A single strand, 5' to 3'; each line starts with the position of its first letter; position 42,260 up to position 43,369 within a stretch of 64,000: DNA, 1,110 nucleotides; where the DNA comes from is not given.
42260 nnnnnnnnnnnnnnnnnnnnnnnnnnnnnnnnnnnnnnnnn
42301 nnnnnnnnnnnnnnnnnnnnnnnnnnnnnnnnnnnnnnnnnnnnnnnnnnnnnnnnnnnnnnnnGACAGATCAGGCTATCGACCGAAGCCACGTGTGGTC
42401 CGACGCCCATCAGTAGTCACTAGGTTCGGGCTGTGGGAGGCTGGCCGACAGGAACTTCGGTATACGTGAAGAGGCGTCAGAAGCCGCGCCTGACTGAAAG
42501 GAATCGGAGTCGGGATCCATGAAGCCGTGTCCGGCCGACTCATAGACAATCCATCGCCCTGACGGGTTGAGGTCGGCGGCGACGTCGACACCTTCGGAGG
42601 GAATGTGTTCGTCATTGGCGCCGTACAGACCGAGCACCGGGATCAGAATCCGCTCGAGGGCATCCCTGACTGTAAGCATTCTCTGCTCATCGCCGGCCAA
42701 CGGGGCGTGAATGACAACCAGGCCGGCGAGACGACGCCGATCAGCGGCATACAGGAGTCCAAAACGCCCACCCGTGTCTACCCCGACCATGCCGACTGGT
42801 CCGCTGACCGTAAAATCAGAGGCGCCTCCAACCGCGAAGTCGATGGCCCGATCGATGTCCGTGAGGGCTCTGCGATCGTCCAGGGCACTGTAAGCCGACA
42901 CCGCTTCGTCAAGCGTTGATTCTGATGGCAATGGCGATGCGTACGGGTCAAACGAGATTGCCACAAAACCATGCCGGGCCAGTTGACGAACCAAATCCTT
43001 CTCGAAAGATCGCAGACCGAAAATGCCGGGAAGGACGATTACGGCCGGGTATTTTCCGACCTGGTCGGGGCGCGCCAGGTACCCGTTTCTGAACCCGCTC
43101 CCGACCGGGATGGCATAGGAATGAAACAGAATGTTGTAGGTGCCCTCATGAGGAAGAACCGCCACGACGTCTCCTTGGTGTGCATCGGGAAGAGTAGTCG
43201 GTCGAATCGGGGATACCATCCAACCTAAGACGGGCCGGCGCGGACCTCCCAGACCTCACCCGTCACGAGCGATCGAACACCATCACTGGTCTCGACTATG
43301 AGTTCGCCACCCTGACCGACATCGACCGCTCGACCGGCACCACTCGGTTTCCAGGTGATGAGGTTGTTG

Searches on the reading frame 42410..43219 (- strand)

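Call 89: search_protein_families(library=pfam, proteins=[window:42410-43219:-], max_evalue=0.0001)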
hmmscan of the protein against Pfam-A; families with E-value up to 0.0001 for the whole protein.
window:42410-43219:- (269 aa): 2 families
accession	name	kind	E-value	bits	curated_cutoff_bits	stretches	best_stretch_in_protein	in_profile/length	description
PF01738.24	DLH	-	4.7e-23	82.3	21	1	46-258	3-214/217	Dienelactone hydrolase family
PF00561.26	Abhydrolase_1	-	2.3e-06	27.9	25.8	0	58-172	1-102/245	alpha/beta hydrolase fold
